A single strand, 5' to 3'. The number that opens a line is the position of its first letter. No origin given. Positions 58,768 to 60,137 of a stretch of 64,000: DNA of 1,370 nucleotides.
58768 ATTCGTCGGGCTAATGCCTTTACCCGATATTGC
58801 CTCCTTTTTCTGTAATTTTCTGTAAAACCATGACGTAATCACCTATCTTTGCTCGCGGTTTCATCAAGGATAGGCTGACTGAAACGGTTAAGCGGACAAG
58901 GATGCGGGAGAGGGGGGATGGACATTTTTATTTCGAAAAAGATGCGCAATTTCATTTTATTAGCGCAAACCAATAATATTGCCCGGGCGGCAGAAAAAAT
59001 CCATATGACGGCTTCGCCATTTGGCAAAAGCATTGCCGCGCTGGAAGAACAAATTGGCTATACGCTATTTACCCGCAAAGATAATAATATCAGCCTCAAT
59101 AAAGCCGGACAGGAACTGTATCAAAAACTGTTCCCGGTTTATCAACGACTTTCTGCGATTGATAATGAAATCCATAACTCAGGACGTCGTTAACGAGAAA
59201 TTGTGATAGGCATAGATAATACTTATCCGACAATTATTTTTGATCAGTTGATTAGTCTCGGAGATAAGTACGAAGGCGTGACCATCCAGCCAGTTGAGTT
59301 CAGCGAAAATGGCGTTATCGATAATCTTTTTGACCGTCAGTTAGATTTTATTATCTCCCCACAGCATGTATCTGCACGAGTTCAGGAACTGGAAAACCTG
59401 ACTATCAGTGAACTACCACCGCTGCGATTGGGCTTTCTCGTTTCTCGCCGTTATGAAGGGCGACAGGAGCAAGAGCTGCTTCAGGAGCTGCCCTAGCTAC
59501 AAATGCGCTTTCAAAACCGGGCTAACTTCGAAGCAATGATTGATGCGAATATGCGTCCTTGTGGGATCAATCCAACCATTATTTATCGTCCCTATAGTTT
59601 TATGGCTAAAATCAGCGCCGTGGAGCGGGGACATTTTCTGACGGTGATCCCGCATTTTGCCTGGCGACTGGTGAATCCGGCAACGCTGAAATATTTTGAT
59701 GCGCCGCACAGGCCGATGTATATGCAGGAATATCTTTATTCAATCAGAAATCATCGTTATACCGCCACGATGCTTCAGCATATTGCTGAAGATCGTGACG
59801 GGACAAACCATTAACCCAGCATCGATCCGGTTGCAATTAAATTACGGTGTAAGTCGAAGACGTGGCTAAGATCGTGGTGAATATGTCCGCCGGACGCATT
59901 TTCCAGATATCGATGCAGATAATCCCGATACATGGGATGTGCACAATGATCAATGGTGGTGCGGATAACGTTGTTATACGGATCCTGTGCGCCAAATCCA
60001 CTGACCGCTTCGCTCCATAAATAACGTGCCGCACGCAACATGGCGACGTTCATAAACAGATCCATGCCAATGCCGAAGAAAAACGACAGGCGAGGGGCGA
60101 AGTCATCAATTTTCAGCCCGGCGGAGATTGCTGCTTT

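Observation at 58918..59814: ygfI LysR regulator silenced by two in-frame nonsense codons without any frameshift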

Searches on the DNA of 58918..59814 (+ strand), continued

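Call 51: get_annotated_region(hit=H52, flank=10000)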
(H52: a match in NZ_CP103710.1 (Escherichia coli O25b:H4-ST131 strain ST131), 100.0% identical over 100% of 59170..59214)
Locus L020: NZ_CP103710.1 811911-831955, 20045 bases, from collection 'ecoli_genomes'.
description: Escherichia coli O25b:H4-ST131 chromosome, complete genome
organism: Escherichia coli O25b:H4-ST131 strain ST131 (NCBI taxid 941322)
replicon: chromosome; assembly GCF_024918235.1
host: Homo sapiens; source: blood; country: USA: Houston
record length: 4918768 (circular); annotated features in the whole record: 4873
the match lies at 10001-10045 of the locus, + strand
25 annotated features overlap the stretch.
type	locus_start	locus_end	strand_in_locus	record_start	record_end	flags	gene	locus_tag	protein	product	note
CDS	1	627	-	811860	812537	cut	-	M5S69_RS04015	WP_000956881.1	ABC transporter ATP-binding protein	-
CDS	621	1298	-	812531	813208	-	-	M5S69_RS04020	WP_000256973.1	ABC transporter ATP-binding protein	-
CDS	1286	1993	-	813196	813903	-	-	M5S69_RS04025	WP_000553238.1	energy-coupling factor transporter transmembrane component T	-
CDS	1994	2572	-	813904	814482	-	-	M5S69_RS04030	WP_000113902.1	ECF transporter S component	-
CDS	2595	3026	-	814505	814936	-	-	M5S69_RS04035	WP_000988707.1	PPC domain-containing DNA-binding protein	-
CDS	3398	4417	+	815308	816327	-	epd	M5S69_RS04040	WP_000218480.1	erythrose-4-phosphate dehydrogenase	-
CDS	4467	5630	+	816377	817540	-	pgk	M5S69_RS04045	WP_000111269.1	phosphoglycerate kinase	-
CDS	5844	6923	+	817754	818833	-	fbaA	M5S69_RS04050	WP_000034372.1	class II fructose-bisphosphate aldolase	-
CDS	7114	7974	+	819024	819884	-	mscS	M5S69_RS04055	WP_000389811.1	small-conductance mechanosensitive channel MscS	-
CDS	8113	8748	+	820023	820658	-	argO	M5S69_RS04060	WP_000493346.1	arginine exporter ArgO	-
CDS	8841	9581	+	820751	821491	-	yggE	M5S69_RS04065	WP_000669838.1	oxidative stress defense protein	-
CDS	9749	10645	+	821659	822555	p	srsR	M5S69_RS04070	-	LysR family transcriptional regulator SrsR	internal stop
CDS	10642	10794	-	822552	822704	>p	-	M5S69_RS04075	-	acetyl-CoA hydrolase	incomplete; partial in the middle of a contig; missing N-terminus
CDS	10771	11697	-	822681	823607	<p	-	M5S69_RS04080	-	methylmalonyl-CoA mutase family protein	incomplete; partial in the middle of a contig; missing C-terminus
CDS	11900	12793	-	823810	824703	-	argP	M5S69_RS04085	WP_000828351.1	DNA-binding transcriptional regulator ArgP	-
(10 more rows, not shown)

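Call 52: search_dna_similar(query=L003:2980-3045:+, collection=ecoli_genomes, mode=near, max_evalue=2e-25, max_rows=60, rows=spread)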
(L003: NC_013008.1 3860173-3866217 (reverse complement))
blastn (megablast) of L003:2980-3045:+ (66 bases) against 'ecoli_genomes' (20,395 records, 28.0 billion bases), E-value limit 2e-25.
Records with a match: 320; places in all: 320; records where one place covers at least 80% of the query: 320.
Genomes with a match: 320 of 5426; with a place that covers at least 80% of the query: 320. Places per genome that has any: lowest 1, median 1, highest 1. On chromosomes: 320 places; on plasmids: 0.
Best place of each record, by identity: >=99% 320.
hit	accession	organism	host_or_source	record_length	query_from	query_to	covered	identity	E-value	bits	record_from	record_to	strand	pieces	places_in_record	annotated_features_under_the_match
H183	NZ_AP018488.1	Escherichia coli O157:H7 strain PV15-279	Homo sapiens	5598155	1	66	100%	100.0%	1e-25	122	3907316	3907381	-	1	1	srsR: LysR family transcriptional regulator SrsR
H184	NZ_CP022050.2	Escherichia coli O157 strain FDAARGOS_293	Homo sapiens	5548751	1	66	100%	100.0%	1e-25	122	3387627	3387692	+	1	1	srsR: LysR family transcriptional regulator SrsR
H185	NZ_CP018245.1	Escherichia coli strain 472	missing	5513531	1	66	100%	100.0%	1e-25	122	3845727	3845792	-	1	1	srsR: LysR family transcriptional regulator SrsR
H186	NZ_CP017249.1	Escherichia coli strain NADC 5570/86-24/6565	not applicable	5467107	1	66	100%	100.0%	1e-25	122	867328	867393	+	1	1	srsR: LysR family transcriptional regulator SrsR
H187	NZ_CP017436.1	Escherichia coli O157:H7 strain 2149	Cattle Hide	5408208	1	66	100%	100.0%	1e-25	122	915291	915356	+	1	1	srsR: LysR family transcriptional regulator SrsR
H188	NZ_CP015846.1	Escherichia coli O157:H7 strain FRIK2069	Bos taurus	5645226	1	66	100%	100.0%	1e-25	122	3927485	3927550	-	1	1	srsR: LysR family transcriptional regulator SrsR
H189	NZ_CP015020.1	Escherichia coli strain 28RC1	Bovine carcass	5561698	1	66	100%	100.0%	1e-25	122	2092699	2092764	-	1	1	srsR: LysR family transcriptional regulator SrsR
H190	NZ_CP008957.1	Escherichia coli O157:H7 str. EDL933 strain EDL933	-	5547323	1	66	100%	100.0%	1e-25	122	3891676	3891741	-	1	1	srsR: LysR family transcriptional regulator SrsR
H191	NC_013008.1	Escherichia coli O157:H7 str. TW14359 strain TW14359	-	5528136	1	66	100%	100.0%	1e-25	122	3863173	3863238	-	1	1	srsR: LysR family transcriptional regulator SrsR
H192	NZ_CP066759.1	Escherichia coli O157:H7 strain ECP19-198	missing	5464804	1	66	100%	100.0%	1e-25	122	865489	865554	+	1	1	srsR: LysR family transcriptional regulator SrsR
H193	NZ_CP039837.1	Escherichia coli O55:H7 strain USDA5905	Food (meat)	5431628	1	66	100%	100.0%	1e-25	122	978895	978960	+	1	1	srsR: LysR family transcriptional regulator SrsR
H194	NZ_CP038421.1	Escherichia coli O157:H7 strain 7636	bovine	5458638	1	66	100%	100.0%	1e-25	122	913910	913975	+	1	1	srsR: LysR family transcriptional regulator SrsR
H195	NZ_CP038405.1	Escherichia coli O157:H7 strain ATCC 35150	Homo sapiens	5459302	1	66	100%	100.0%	1e-25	122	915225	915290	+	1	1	srsR: LysR family transcriptional regulator SrsR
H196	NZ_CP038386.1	Escherichia coli O55:H7 strain DEC5D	Homo sapiens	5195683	1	66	100%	100.0%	1e-25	122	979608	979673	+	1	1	srsR: LysR family transcriptional regulator SrsR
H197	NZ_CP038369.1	Escherichia coli O157:H7 strain F6321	beef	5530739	1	66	100%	100.0%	1e-25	122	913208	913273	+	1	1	srsR: LysR family transcriptional regulator SrsR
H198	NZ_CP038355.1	Escherichia coli O157:H7 str. F8092B strain F8092B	Homo sapiens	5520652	1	66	100%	100.0%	1e-25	122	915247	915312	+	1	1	srsR: LysR family transcriptional regulator SrsR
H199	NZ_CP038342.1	Escherichia coli O157:H7 strain H2495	Homo sapiens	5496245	1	66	100%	100.0%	1e-25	122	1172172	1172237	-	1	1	srsR: LysR family transcriptional regulator SrsR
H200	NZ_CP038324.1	Escherichia coli O157:H7 strain NE 1169-1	cattle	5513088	1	66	100%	100.0%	1e-25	122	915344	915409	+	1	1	srsR: LysR family transcriptional regulator SrsR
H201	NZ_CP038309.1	Escherichia coli O157:H7 strain Show KS 470-1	cattle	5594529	1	66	100%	100.0%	1e-25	122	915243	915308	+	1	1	srsR: LysR family transcriptional regulator SrsR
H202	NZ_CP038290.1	Escherichia coli O157:H7 strain TX 265-1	cattle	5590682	1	66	100%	100.0%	1e-25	122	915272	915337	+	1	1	srsR: LysR family transcriptional regulator SrsR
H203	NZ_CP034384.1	Escherichia coli O157:H7 strain FRIK804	Calf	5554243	1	66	100%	100.0%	1e-25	122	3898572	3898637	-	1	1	srsR: LysR family transcriptional regulator SrsR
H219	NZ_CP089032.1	Escherichia coli O157:H7 strain 6535WT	Homo sapiens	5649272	1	66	100%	100.0%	1e-25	122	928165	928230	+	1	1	srsR: LysR family transcriptional regulator SrsR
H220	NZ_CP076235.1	Escherichia coli O157:H7 strain 9.1_Anguil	Rectal swab of live bovine cattle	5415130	1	66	100%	100.0%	1e-25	122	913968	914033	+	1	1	srsR: LysR family transcriptional regulator SrsR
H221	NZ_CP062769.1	Escherichia coli O157:H7 strain Z852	Bovine Faeces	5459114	1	66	100%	100.0%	1e-25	122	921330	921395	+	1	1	srsR: LysR family transcriptional regulator SrsR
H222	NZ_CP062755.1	Escherichia coli O157:H7 strain Z903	Bovine Faeces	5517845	1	66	100%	100.0%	1e-25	122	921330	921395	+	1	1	srsR: LysR family transcriptional regulator SrsR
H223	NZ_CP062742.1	Escherichia coli O157:H7 strain Z1626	Homo sapiens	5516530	1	66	100%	100.0%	1e-25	122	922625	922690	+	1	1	srsR: LysR family transcriptional regulator SrsR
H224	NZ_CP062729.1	Escherichia coli O157:H7 strain Z1811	Bovine Faeces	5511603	1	66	100%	100.0%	1e-25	122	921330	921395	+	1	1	srsR: LysR family transcriptional regulator SrsR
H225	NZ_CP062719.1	Escherichia coli O157:H7 strain Z1816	Bovine Faeces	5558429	1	66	100%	100.0%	1e-25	122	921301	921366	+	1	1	srsR: LysR family transcriptional regulator SrsR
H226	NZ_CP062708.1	Escherichia coli O157:H7 strain Z1832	Bovine Faeces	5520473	1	66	100%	100.0%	1e-25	122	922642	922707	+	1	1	srsR: LysR family transcriptional regulator SrsR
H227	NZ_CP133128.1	Escherichia coli O157:H7 strain PNUSAE146743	missing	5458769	1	66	100%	100.0%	1e-25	122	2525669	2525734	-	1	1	srsR: LysR family transcriptional regulator SrsR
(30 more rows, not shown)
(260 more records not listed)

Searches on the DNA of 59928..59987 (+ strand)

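Call 23: search_dna_similar(query=window:59928-59987:+, collection=ecoli_genomes, mode=near, max_rows=40, rows=spread)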
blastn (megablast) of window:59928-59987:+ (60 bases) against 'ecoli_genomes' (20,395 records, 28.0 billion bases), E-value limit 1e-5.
Records with a match: 5328; places in all: 5328; records where one place covers at least 80% of the query: 1112.
Genomes with a match: 5328 of 5426; with a place that covers at least 80% of the query: 1112. Places per genome that has any: lowest 1, median 1, highest 1. On chromosomes: 5327 places; on plasmids: 1.
Best place of each record, by identity: >=99% 4757; 95-99% 569; 90-95% 2.
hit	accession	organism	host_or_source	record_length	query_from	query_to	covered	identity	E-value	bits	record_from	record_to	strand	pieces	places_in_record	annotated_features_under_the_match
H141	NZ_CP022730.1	Escherichia coli strain SA186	Homo sapiens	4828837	1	60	100%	100.0%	2e-22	111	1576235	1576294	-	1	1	methylmalonyl-CoA mutase family protein | acetyl-CoA hydrolase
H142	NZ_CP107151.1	Escherichia coli strain R13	human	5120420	1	60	100%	100.0%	2e-22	111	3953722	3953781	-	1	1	methylmalonyl-CoA mutase family protein | acetyl-CoA hydrolase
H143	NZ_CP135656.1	Escherichia coli strain TUM11356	missing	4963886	1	60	100%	100.0%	2e-22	111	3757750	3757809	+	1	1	methylmalonyl-CoA mutase family protein | acetyl-CoA hydrolase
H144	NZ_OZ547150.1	Escherichia coli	Homo sapiens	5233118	1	60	100%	100.0%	2e-22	111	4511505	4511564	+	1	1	methylmalonyl-CoA mutase family protein | acetyl-CoA hydrolase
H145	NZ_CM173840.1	Escherichia coli strain 1403KP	Homo sapiens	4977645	1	60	100%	100.0%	2e-22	111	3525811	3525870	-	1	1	methylmalonyl-CoA mutase family protein | acetyl-CoA hydrolase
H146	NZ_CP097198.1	Escherichia coli strain 2-1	pig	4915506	3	60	97%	98.3%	1e-19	102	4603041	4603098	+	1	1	methylmalonyl-CoA mutase family protein | hypothetical protein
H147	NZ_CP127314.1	Escherichia coli strain C25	Bos taurus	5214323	3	60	97%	98.3%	1e-19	102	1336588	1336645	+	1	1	methylmalonyl-CoA mutase family protein | acetyl-CoA hydrolase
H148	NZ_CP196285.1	Escherichia coli strain ECamp083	Homo sapiens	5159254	3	60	97%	98.3%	1e-19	102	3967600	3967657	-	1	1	methylmalonyl-CoA mutase family protein | acetyl-CoA hydrolase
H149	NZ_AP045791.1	Escherichia coli strain 23CRST026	Homo sapiens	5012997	3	60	97%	98.3%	1e-19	102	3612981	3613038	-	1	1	methylmalonyl-CoA mutase family protein | acetyl-CoA hydrolase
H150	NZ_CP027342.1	Escherichia coli strain 2014C-4587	Homo sapiens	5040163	23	60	63%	100.0%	3e-10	71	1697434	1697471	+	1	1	scpA: methylmalonyl-CoA mutase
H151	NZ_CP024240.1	Escherichia coli O114:H49 strain 90-9280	missing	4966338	23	60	63%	100.0%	3e-10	71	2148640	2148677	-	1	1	scpA: methylmalonyl-CoA mutase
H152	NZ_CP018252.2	Escherichia coli strain 9000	Cattle faeces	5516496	23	60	63%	100.0%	3e-10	71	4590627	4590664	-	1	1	scpA: methylmalonyl-CoA mutase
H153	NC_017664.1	Escherichia coli W strain W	-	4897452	23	60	63%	100.0%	3e-10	71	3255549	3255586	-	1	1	scpA: methylmalonyl-CoA mutase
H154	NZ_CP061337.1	Escherichia coli strain M11957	Homo sapiens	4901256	23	60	63%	100.0%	3e-10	71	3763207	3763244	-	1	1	scpA: methylmalonyl-CoA mutase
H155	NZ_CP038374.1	Escherichia coli O157:H7 strain F3113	beef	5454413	23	60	63%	100.0%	3e-10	71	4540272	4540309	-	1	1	scpA: methylmalonyl-CoA mutase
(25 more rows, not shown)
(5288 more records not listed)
